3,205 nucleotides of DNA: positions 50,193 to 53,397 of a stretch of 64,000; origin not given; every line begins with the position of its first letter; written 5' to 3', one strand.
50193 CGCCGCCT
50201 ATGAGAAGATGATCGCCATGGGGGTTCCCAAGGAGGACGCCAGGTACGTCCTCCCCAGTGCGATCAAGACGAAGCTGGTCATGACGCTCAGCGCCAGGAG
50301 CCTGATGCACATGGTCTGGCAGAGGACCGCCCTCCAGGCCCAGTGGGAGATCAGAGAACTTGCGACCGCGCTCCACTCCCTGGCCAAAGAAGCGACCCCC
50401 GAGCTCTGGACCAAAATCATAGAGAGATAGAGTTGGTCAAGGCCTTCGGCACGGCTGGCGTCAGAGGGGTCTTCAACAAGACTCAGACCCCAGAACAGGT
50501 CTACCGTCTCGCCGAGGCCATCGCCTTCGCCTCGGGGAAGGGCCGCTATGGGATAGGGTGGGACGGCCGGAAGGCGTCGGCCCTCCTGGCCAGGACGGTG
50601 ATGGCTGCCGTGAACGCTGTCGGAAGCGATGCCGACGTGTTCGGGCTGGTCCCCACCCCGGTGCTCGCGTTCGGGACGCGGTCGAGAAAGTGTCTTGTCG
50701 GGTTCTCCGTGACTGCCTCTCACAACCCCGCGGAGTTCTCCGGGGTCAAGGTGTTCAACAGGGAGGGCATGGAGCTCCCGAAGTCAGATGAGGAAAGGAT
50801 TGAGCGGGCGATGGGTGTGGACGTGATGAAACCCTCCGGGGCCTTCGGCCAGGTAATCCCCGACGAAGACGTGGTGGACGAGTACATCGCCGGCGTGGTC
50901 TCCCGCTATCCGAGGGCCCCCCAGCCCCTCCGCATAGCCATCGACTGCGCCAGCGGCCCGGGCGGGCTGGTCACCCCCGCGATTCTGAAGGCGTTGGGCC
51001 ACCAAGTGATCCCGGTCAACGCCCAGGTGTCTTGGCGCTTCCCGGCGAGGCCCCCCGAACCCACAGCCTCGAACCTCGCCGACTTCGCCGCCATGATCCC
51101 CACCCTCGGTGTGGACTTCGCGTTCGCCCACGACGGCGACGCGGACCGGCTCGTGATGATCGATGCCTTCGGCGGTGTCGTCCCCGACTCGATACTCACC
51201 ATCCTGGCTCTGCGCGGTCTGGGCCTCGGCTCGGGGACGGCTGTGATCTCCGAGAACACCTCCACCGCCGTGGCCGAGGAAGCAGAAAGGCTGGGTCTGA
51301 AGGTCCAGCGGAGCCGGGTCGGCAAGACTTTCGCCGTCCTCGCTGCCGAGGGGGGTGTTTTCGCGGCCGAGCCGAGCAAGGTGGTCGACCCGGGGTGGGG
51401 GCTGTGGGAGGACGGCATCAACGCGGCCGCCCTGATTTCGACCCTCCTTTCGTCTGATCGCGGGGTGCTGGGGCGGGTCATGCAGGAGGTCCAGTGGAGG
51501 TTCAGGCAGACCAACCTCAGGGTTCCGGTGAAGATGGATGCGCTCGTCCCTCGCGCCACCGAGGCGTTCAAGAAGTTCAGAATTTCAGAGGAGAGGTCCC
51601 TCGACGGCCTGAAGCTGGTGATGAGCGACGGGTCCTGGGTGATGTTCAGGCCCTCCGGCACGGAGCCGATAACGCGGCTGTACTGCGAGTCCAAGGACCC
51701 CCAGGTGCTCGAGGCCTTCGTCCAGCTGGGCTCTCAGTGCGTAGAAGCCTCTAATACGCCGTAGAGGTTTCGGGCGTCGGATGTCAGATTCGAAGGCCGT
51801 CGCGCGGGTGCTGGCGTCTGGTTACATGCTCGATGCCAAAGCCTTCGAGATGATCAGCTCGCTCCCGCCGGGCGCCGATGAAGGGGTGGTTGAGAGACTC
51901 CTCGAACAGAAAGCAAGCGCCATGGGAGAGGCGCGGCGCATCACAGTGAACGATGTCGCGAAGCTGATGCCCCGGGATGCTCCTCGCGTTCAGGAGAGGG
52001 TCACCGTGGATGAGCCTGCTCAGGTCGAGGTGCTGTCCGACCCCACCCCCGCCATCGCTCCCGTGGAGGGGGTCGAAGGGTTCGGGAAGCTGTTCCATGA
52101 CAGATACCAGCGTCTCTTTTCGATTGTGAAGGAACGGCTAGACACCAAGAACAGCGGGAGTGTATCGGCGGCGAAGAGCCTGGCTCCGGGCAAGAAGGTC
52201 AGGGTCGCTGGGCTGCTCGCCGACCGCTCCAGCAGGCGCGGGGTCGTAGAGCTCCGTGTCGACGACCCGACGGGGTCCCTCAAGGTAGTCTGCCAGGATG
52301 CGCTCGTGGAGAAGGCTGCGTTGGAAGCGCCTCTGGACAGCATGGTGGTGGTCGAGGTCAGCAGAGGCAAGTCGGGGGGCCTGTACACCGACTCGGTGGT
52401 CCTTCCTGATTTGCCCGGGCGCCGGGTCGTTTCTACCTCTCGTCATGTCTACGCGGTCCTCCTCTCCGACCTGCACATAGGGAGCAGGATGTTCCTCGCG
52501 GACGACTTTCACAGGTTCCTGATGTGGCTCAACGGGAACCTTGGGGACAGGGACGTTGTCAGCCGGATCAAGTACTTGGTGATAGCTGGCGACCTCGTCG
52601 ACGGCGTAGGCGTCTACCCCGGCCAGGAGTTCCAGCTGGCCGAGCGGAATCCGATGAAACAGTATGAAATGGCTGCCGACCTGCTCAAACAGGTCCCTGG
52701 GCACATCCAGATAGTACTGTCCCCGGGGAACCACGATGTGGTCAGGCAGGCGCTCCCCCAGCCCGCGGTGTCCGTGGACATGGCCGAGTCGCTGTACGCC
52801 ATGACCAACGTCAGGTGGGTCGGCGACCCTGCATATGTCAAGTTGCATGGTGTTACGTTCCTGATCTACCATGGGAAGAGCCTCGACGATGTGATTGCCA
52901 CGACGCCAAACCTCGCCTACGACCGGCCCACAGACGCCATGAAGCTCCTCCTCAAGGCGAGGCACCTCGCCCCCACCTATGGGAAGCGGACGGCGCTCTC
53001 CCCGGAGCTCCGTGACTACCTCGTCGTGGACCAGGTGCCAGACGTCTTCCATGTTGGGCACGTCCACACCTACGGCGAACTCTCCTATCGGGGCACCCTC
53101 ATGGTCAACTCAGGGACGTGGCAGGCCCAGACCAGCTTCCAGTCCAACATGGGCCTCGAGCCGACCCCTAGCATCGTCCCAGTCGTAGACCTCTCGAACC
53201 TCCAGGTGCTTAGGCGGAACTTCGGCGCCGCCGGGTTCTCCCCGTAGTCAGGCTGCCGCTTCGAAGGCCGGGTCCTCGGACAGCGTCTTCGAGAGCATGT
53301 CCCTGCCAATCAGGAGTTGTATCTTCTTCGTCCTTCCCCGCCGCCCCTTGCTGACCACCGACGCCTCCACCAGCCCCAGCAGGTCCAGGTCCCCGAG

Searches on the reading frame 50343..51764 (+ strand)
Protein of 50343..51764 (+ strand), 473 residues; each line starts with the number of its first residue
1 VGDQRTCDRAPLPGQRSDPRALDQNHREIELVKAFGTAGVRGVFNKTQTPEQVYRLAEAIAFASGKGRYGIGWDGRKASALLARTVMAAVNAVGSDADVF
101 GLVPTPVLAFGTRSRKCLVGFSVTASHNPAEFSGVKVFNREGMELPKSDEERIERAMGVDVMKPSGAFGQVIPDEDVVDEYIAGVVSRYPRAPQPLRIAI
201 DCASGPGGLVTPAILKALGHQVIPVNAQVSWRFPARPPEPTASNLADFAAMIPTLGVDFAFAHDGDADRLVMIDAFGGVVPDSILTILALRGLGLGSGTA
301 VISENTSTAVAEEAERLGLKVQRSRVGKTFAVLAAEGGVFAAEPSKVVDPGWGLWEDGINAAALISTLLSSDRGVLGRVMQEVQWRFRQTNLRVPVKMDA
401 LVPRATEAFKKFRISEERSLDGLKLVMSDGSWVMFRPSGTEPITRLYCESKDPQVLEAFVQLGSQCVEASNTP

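Call 63: search_protein_families(library=pfam, proteins=[window:50343-51764:+], max_evalue=0.001)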
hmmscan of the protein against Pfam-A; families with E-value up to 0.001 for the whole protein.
window:50343-51764:+ (473 aa): 3 families
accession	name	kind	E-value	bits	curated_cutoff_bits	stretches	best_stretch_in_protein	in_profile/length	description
PF02878.22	PGM_PMM_I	-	3.3e-30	105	22.5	1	33-157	2-131/138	Phosphoglucomutase/phosphomannomutase, alpha/beta/alpha domain I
PF02879.22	PGM_PMM_II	-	1.6e-19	70.8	29.3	1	180-275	2-101/103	Phosphoglucomutase/phosphomannomutase, alpha/beta/alpha domain II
PF00408.26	PGM_PMM_IV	-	8.9e-07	29.3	23.1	1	393-459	5-61/68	Phosphoglucomutase/phosphomannomutase, C-terminal domain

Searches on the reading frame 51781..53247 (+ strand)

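Call 63: search_protein_families(library=pfam, proteins=[window:51781-53247:+], max_evalue=0.001)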
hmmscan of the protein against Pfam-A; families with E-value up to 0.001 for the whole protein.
window:51781-53247:+ (488 aa): 4 families
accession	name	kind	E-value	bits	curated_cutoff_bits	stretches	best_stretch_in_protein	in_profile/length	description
PF04042.21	DNA_pol_E_B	-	9.3e-19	68.1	29.1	1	226-427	2-203/210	DNA polymerase alpha/epsilon subunit B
PF00149.33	Metallophos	-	8.6e-11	43.1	21.5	1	227-431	5-191/191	Calcineurin-like phosphoesterase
PF12850.12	Metallophos_2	-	0.00012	22.6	27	0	302-450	46-138/154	Calcineurin-like phosphoesterase superfamily domain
PF01336.31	tRNA_anti-codon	-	0.00079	19.7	27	0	140-192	1-54/75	OB-fold nucleic acid binding domain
